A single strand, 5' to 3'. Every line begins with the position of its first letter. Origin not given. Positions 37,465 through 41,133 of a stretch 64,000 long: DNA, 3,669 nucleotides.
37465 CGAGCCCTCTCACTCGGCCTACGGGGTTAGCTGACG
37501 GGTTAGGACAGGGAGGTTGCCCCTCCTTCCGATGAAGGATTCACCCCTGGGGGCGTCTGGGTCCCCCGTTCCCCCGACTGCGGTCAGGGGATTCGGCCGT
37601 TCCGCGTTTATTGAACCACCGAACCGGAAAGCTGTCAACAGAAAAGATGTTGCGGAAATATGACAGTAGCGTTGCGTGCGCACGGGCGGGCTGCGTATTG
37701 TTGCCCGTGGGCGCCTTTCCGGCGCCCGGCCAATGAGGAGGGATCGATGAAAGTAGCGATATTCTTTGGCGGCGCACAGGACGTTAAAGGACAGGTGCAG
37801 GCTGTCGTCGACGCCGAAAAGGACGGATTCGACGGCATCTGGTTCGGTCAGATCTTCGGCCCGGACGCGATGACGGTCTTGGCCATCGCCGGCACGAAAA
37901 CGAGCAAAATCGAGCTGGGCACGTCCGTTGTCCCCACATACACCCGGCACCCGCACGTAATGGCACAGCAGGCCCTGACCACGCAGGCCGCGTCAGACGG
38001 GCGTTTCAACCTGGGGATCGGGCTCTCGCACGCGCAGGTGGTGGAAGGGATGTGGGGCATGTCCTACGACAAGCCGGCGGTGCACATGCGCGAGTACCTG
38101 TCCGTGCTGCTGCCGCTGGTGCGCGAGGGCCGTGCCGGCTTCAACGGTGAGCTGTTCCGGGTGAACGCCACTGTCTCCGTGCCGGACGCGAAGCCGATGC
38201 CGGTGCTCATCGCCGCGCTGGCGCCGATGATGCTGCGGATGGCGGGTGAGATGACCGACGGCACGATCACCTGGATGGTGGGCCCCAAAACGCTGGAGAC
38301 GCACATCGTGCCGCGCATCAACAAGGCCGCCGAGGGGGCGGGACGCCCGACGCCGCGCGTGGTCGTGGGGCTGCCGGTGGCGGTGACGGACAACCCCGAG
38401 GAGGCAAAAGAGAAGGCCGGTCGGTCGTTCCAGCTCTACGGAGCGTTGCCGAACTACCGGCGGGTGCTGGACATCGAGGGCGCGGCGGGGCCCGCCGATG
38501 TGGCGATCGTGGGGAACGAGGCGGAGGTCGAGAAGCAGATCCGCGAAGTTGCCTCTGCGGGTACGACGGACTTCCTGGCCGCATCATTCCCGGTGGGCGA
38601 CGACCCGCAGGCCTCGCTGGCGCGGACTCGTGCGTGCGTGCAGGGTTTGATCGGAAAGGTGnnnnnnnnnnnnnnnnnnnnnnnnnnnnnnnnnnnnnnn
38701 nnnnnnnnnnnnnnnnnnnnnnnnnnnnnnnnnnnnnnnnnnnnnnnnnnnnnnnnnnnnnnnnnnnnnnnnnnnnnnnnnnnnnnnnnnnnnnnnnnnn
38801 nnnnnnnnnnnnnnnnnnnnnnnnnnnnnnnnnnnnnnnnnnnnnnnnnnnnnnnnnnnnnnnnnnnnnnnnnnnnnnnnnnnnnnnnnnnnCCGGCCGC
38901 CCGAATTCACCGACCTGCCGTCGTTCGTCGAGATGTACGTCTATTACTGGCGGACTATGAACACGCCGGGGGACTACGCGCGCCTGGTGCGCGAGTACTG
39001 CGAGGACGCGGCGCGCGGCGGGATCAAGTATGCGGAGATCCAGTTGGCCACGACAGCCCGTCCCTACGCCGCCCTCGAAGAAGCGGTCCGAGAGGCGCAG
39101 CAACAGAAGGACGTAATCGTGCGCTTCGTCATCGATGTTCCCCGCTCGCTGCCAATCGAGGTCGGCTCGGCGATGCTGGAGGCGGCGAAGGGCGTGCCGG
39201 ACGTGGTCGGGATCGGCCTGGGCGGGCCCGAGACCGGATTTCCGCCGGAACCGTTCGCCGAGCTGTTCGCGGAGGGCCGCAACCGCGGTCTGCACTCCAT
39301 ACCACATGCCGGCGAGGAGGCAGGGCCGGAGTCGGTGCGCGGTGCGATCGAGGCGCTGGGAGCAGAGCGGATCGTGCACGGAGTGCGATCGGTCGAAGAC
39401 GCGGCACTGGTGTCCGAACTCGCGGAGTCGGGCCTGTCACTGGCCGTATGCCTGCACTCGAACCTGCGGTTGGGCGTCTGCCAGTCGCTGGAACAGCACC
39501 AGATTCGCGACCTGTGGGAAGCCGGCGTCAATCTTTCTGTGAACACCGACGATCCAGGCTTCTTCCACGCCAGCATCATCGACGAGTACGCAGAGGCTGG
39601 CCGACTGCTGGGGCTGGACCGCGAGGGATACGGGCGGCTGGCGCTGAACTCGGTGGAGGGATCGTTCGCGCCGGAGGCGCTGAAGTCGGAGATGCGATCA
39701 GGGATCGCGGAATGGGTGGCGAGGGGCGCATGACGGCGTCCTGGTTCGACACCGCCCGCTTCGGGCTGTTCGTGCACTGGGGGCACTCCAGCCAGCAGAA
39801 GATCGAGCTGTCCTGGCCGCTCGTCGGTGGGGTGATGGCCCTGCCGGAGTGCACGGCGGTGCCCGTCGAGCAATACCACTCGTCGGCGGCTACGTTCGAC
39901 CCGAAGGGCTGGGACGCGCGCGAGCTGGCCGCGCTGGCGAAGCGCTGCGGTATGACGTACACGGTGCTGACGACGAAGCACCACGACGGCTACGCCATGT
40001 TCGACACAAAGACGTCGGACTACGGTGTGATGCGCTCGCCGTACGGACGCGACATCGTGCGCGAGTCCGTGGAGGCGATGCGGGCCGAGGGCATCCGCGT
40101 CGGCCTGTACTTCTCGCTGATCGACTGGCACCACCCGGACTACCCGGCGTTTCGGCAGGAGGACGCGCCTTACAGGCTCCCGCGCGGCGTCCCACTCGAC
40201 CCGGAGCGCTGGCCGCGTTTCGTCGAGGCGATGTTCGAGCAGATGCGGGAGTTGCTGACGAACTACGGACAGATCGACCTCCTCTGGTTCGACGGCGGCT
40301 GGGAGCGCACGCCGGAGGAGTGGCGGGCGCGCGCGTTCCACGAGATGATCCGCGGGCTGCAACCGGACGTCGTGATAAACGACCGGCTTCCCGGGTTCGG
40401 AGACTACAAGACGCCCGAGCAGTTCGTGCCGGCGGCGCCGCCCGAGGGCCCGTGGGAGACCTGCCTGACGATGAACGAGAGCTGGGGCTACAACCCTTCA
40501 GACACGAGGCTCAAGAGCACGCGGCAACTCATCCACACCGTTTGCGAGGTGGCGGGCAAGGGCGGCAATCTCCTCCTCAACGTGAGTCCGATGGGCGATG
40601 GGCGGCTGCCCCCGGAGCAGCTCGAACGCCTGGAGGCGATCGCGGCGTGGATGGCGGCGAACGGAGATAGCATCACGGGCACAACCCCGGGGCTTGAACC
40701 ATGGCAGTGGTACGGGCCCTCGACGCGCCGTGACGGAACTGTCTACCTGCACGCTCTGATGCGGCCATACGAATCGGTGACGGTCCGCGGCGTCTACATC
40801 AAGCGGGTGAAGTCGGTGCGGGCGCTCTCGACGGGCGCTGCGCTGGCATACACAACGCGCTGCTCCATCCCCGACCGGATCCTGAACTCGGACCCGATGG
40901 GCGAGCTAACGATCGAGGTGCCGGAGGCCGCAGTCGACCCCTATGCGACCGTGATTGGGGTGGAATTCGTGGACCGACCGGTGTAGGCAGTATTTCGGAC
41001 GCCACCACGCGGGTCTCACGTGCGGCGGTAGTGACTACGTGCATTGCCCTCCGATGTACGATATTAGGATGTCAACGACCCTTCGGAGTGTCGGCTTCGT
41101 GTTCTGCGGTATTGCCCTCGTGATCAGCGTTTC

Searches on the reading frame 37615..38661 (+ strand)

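Call 70: search_protein_families(library=pfam, proteins=[window:37615-38661:+], max_evalue=0.0001)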
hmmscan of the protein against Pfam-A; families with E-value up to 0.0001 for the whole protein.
window:37615-38661:+ (349 aa): 1 family
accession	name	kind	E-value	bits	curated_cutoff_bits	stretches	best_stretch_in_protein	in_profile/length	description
PF00296.26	Bac_luciferase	-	2.2e-57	195.2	27.9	1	55-340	20-306/314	Luciferase-like monooxygenase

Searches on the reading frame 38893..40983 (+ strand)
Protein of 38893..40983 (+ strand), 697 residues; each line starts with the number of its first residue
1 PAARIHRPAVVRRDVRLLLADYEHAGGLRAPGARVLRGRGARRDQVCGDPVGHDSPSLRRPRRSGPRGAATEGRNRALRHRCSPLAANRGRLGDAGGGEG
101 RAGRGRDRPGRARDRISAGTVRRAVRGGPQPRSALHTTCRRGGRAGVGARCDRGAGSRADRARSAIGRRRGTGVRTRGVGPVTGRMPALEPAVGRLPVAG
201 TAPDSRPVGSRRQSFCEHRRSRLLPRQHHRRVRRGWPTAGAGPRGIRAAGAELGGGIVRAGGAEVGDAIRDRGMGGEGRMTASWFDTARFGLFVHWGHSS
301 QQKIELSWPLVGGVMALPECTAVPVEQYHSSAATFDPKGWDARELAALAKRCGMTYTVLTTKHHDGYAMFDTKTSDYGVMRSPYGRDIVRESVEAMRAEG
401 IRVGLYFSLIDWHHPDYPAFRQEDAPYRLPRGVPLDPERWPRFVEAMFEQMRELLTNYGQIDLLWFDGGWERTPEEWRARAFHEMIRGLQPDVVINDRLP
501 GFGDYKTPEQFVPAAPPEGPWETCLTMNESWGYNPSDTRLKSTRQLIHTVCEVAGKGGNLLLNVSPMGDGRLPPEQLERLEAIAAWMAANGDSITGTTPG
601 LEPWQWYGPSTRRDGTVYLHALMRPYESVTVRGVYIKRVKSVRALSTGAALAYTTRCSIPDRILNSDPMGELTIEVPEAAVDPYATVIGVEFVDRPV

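Call 70: search_protein_families(library=pfam, proteins=[window:38893-40983:+], max_evalue=0.0001)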
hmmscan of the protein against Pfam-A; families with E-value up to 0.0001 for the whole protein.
window:38893-40983:+ (697 aa): 2 families
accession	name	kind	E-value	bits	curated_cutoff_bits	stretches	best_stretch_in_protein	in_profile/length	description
PF01120.23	Alpha_L_fucos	-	9.6e-86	288.8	25.2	1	279-592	24-345/345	Alpha-L-fucosidase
PF14871.12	GHL6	-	3.4e-06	27.8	35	1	341-414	1-70/132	Hypothetical glycosyl hydrolase 6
